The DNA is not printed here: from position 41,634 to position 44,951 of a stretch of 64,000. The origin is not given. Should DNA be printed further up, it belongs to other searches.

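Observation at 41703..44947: darB antirestriction gene precisely split by a Tn3-family IS with ~88-bp inverted repeats and 5-bp TTCAT duplication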

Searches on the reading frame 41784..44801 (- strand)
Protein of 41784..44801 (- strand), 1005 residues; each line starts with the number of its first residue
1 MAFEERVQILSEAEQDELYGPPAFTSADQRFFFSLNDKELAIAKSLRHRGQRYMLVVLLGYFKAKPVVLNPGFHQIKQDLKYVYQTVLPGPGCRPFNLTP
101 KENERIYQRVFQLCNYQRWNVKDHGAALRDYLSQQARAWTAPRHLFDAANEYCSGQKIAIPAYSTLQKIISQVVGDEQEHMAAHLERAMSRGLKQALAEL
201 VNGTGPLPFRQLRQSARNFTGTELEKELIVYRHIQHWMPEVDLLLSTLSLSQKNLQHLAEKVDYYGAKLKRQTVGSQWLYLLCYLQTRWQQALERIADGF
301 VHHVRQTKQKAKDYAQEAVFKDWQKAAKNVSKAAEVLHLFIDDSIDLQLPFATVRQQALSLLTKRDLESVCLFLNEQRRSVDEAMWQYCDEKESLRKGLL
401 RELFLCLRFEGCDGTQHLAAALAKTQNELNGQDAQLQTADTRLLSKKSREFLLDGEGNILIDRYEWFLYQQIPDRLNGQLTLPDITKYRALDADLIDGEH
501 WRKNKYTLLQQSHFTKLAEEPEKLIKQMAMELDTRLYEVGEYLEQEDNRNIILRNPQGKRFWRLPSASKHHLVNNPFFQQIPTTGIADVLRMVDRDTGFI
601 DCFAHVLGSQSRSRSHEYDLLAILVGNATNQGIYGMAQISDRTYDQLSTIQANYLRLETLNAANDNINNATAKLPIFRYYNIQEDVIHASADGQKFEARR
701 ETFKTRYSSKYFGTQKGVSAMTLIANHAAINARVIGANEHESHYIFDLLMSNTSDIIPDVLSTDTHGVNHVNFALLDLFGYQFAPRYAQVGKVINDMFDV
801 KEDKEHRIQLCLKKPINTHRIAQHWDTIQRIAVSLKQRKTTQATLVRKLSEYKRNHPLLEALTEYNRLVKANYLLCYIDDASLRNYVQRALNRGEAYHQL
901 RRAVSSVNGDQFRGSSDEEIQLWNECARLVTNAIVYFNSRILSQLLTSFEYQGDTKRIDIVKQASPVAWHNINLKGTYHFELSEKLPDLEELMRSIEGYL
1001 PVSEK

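Call 17: search_protein_families(library=pfam, proteins=[window:41784-44801:-])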
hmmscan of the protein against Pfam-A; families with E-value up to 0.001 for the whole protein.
window:41784-44801:- (1005 aa): 2 families
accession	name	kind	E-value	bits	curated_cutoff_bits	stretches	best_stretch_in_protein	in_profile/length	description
PF01526.23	DDE_Tnp_Tn3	-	1.3e-129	432.8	24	1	588-978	1-389/389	Tn3 transposase DDE domain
PF13700.11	DUF4158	-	4.5e-29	101.9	27.4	1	9-173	1-165/165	Domain of unknown function (DUF4158)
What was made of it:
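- On Tn3-family insertion sequence, IS3000 subgroup: Call 17: PF01526 DDE_Tnp_Tn3 at E 1.3e-129 covering profile positions 1-389 of 389, and PF13700 DUF4158 at E 4.5e-29.
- Checked: Coding content: the only gene in the element is the 1005-aa transposase at 41784-44801 on the minus strand, which matches Pfam DDE_Tnp_Tn3 (E 1e-129) and DUF4158 (call 17).
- TnpA matches DDE_Tnp_Tn3 and DUF4158 (call 17).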

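Call 61: find_homologous_proteins(query=window:41784-44798:-, max_evalue=1e-50)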
Query window:41784-44798:- (1004 aa): 158 proteins with E <= 1e-50 among 8000 candidates; the best 120 are listed.
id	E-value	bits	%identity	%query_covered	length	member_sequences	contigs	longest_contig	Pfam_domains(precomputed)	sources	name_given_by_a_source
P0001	0.0e+0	2299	100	100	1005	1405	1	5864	PF01526.24,PF13700.12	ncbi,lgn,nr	ncbi:TPA: Tn3-like element IS3000 family transposase [Escherichia coli]|nr:Tn3-like element IS3000 f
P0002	0.0e+0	2079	91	100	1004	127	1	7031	PF01526.24,PF13700.12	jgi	-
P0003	0.0e+0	2072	90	100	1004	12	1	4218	PF01526.24,PF13700.12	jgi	-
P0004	0.0e+0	1823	80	100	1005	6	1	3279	PF01526.24,PF13700.12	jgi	jgi:TnpA family transposase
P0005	0.0e+0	1802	79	100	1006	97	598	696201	PF01526.24,PF13700.12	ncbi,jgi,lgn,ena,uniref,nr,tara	ncbi:protein TnpA [gamma proteobacterium BDW918]|jgi:TnpA family transposase|uniref:Tn3 family trans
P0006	0.0e+0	1801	80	100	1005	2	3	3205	PF01526.24,PF13700.12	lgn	-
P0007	0.0e+0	1785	100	78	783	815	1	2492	PF01526.24,PF13700.12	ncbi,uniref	ncbi:Tn3-like element IS3000 family transposase, partial [Citrobacter braakii]|uniref:Tn3-like eleme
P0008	0.0e+0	1782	78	100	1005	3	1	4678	PF01526.24,PF13700.12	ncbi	-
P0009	0.0e+0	1763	77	100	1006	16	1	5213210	PF01526.24,PF13700.12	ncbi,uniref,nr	ncbi:Tn3 family transposase [Aliamphritea ceti]|uniref:Tn3 family transposase n=1 Tax=Aliamphritea c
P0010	0.0e+0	1762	77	100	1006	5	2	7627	PF01526.24,PF13700.12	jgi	-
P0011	0.0e+0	1703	75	100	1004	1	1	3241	PF01526.24,PF13700.12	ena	-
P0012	0.0e+0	1697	76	100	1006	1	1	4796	PF01526.24,PF13700.12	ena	-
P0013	0.0e+0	1695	76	100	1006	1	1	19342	PF01526.24,PF13700.12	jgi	jgi:TnpA family transposase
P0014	0.0e+0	1694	75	100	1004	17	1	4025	PF01526.24,PF13700.12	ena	-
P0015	0.0e+0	1692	75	100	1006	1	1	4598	PF01526.24,PF13700.12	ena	-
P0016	0.0e+0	1692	75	100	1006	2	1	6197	PF01526.24,PF13700.12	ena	-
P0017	0.0e+0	1692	75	100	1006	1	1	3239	PF01526.24,PF13700.12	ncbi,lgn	ncbi:MAG: Tn3 family transposase [Neptuniibacter sp.]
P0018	0.0e+0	1690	75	100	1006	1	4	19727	PF01526.24,PF13700.12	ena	-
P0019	0.0e+0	1689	75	100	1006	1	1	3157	PF01526.24,PF13700.12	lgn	-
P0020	0.0e+0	1689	75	100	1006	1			PF01526.24,PF13700.12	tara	tara:strand:- start:1188 stop:4208 length:3021 start_codon:yes stop_codon:yes gene_type:complete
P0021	0.0e+0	1689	75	100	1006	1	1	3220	PF01526.24,PF13700.12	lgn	-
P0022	0.0e+0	1687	75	100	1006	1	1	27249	PF01526.24,PF13700.12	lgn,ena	-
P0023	0.0e+0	1687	75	100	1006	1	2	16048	PF01526.24,PF13700.12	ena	-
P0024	0.0e+0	1685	75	100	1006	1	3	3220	PF01526.24,PF13700.12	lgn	-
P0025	0.0e+0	1685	75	100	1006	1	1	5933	PF01526.24,PF13700.12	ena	-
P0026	0.0e+0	1678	74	100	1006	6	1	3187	PF01526.24,PF13700.12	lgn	-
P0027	0.0e+0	1672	75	100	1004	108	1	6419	PF01526.24,PF13700.12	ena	-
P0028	0.0e+0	1657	73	100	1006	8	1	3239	PF01526.24,PF13700.12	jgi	-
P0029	0.0e+0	1655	73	100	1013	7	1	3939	PF01526.24,PF13700.12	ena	-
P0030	0.0e+0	1628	72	100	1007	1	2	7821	PF01526.24,PF13700.12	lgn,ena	-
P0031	0.0e+0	1627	76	95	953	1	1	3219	PF01526.24,PF13700.12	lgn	-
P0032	0.0e+0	1612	75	96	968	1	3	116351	PF01526.24,PF13700.12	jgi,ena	-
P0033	0.0e+0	1610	71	100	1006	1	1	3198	PF01526.24,PF13700.12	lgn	-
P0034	0.0e+0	1609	75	96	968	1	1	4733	PF01526.24,PF13700.12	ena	-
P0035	0.0e+0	1602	71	100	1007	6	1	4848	PF01526.24,PF13700.12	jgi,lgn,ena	-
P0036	0.0e+0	1596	73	95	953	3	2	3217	PF01526.24,PF13700.12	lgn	-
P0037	0.0e+0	1587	70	100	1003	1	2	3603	PF01526.24,PF13700.12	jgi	jgi:TnpA family transposase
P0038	0.0e+0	1583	71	100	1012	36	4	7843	PF01526.24,PF13700.12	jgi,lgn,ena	jgi:TnpA family transposase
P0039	0.0e+0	1580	69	100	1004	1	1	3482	PF01526.24,PF13700.12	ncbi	-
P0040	0.0e+0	1568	69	100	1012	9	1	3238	PF01526.24,PF13700.12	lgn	-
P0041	0.0e+0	1563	69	100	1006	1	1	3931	PF01526.24,PF13700.12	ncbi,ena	-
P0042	0.0e+0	1563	70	100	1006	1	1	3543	PF01526.24,PF13700.12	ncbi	-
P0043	0.0e+0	1554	69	100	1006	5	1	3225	PF01526.24,PF13700.12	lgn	-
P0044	0.0e+0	1545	75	91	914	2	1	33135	PF01526.24,PF13700.12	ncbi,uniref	ncbi:Tn3 family transposase, partial [Aestuariicella sp. G3-2]|uniref:Tn3 family transposase n=1 Tax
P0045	0.0e+0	1541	69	100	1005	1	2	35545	PF01526.24,PF13700.12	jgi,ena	jgi:TnpA family transposase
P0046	0.0e+0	1532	67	100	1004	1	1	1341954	PF01526.24,PF13700.12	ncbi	-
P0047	0.0e+0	1532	67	100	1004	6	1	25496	PF01526.24,PF13700.12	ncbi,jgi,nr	ncbi:MAG: Tn3 family transposase [Halieaceae bacterium]|jgi:TnpA family transposase|nr:Tn3 family tr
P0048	0.0e+0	1530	67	100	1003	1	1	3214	PF01526.24,PF13700.12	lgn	-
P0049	0.0e+0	1523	67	100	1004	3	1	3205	PF01526.24,PF13700.12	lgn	-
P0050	0.0e+0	1521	67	99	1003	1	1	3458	PF01526.24,PF13700.12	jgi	jgi:TnpA family transposase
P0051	0.0e+0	1515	71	95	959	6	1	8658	PF01526.24,PF13700.12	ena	-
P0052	0.0e+0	1515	67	100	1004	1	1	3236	PF01526.24,PF13700.12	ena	-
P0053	0.0e+0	1512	67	100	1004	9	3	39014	PF01526.24,PF13700.12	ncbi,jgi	ncbi:MAG: TnpA family transposase [Alcanivorax sp.]|jgi:TnpA family transposase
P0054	0.0e+0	1508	67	100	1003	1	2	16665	PF01526.24,PF13700.12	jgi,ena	-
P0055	0.0e+0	1506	70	96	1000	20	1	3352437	PF01526.24,PF13700.12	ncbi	-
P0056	0.0e+0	1503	67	100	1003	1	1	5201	PF01526.24,PF13700.12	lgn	-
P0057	0.0e+0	1502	66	100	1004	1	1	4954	PF01526.24,PF13700.12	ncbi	ncbi:MAG: Tn3 family transposase [Halioglobus sp.]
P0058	0.0e+0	1501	66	100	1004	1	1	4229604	PF01526.24,PF13700.12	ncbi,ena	-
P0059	0.0e+0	1500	66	100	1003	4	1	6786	PF01526.24,PF13700.12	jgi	jgi:TnpA family transposase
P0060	0.0e+0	1497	66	100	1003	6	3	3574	PF01526.24,PF13700.12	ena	-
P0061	0.0e+0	1489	65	100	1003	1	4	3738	PF01526.24,PF13700.12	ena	-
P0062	0.0e+0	1478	78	85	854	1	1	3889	PF01526.24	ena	-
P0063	0.0e+0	1478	78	85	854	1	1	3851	PF01526.24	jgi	-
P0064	0.0e+0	1466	67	96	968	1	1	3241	PF01526.24,PF13700.12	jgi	-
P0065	0.0e+0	1438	65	99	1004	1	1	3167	PF01526.24,PF13700.12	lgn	-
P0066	0.0e+0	1400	62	100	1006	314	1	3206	PF01526.24,PF13700.12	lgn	-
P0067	0.0e+0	1385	63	100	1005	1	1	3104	PF01526.24,PF13700.12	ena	-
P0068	0.0e+0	1383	62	100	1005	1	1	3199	PF01526.24,PF13700.12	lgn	-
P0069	0.0e+0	1382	67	93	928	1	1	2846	PF01526.24,PF13700.12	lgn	-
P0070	0.0e+0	1379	71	85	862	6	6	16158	PF01526.24,PF13700.12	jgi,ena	-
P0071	0.0e+0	1374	62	100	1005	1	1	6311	PF01526.24,PF13700.12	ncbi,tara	tara:strand:+ start:364 stop:3381 length:3018 start_codon:yes stop_codon:yes gene_type:complete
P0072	0.0e+0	1373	62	100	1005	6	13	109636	PF01526.24,PF13700.12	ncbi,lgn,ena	ncbi:MAG: Tn3 family transposase [Ketobacter sp.]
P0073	0.0e+0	1373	62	100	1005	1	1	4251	PF01526.24,PF13700.12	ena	-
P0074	0.0e+0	1373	62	100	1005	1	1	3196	PF01526.24,PF13700.12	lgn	-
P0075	0.0e+0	1372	62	100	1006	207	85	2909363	PF01526.24,PF13700.12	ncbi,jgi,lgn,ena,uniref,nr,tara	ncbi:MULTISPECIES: Tn3 family transposase [Gammaproteobacteria]|jgi:TnpA family transposase|uniref:T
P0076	0.0e+0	1371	62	100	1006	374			PF01526.24,PF13700.12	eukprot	eukprot:TRINITY_DN379_c0_g1_i10.p1 TRINITY_DN379_c0_g1~~TRINITY_DN379_c0_g1_i10.p1 ORF type:complete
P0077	0.0e+0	1371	62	100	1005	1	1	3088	PF01526.24,PF13700.12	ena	-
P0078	0.0e+0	1369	62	100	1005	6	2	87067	PF01526.24,PF13700.12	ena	-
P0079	0.0e+0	1363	62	100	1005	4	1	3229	PF01526.24,PF13700.12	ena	-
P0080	0.0e+0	1362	86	70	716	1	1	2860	PF01526.24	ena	-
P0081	0.0e+0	1356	61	100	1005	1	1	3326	PF01526.24,PF13700.12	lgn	-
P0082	0.0e+0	1352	61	100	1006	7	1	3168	PF01526.24,PF13700.12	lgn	-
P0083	0.0e+0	1351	70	86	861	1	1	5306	PF01526.24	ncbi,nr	ncbi:MAG: Tn3 family transposase, partial [Coxiellaceae bacterium]|nr:Tn3 family transposase [Coxiel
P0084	0.0e+0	1338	61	100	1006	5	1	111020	PF01526.24,PF13700.12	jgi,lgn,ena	-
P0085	0.0e+0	1337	61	100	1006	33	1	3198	PF01526.24,PF13700.12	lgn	-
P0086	0.0e+0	1331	59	100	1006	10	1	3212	PF01526.24,PF13700.12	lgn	-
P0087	0.0e+0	1326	59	100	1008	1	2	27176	PF01526.24,PF13700.12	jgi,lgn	jgi:TnpA family transposase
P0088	0.0e+0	1318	59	100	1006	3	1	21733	PF01526.24,PF13700.12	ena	-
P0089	0.0e+0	1316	59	100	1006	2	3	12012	PF01526.24,PF13700.12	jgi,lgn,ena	-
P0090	0.0e+0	1315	59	99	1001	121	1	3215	PF01526.24,PF13700.12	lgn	-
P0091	0.0e+0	1312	61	98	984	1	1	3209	PF01526.24,PF13700.12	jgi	jgi:TnpA family transposase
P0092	0.0e+0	1309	59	100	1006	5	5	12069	PF01526.24,PF13700.12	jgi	-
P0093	0.0e+0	1309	60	100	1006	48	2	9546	PF01526.24,PF13700.12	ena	-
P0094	0.0e+0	1309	58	99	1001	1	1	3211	PF01526.24,PF13700.12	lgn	-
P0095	0.0e+0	1306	59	100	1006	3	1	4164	PF01526.24,PF13700.12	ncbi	-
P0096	0.0e+0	1305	58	99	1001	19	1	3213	PF01526.24,PF13700.12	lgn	-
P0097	0.0e+0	1299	59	100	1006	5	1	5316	PF01526.24,PF13700.12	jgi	jgi:TnpA family transposase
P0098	0.0e+0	1298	58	99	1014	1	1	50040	PF01526.24,PF13700.12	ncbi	-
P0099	0.0e+0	1296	58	99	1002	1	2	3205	PF01526.24,PF13700.12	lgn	-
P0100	0.0e+0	1292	58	99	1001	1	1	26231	PF01526.24,PF13700.12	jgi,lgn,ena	-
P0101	0.0e+0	1292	57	100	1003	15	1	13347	PF01526.24,PF13700.12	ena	-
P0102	0.0e+0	1291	59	99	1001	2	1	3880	PF01526.24,PF13700.12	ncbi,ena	-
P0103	0.0e+0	1286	71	81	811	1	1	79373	PF01526.24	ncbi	-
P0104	0.0e+0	1286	58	99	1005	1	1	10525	PF01526.24,PF13700.12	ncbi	-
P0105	0.0e+0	1283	59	100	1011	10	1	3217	PF01526.24,PF13700.12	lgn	-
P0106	0.0e+0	1282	57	99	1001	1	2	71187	PF01526.24,PF13700.12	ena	-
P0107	0.0e+0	1280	57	99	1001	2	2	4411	PF01526.24,PF13700.12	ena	-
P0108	0.0e+0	1278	72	79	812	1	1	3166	PF01526.24,PF13700.12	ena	-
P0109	0.0e+0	1264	56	99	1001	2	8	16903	PF01526.24,PF13700.12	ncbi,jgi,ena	jgi:TnpA family transposase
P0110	0.0e+0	1263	80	70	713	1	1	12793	PF01526.24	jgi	jgi:TnpA family transposase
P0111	0.0e+0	1260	57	99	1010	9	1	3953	PF01526.24,PF13700.12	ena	-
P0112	0.0e+0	1241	56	99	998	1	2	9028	PF01526.24,PF13700.12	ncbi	-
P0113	0.0e+0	1236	56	99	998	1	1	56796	PF01526.24,PF13700.12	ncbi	ncbi:MAG: Tn3 family transposase [Pseudomonadales bacterium]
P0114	0.0e+0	1233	66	81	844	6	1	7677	PF01526.24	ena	-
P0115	0.0e+0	1226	77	70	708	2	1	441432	PF01526.24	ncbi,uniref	ncbi:Tn3 family transposase, partial [Thalassolituus maritimus]|uniref:Tn3 family transposase n=1 Ta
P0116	0.0e+0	1222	56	99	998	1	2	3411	PF01526.24,PF13700.12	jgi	-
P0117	0.0e+0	1215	61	91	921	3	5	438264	PF01526.24,PF13700.12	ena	-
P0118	0.0e+0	1214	70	76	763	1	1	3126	PF01526.24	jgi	jgi:TnpA family transposase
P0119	0.0e+0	1203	54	99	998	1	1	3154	PF01526.24,PF13700.12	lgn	-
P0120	0.0e+0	1203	55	99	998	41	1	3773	PF01526.24,PF13700.12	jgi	jgi:TnpA family transposase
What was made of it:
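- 41784..44801 (-): tnpA, a 1005-aa Tn3-type DDE transposase and the only gene in the element. Call 61: P0001 is 100% identical and its cluster holds 1,405 member sequences.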
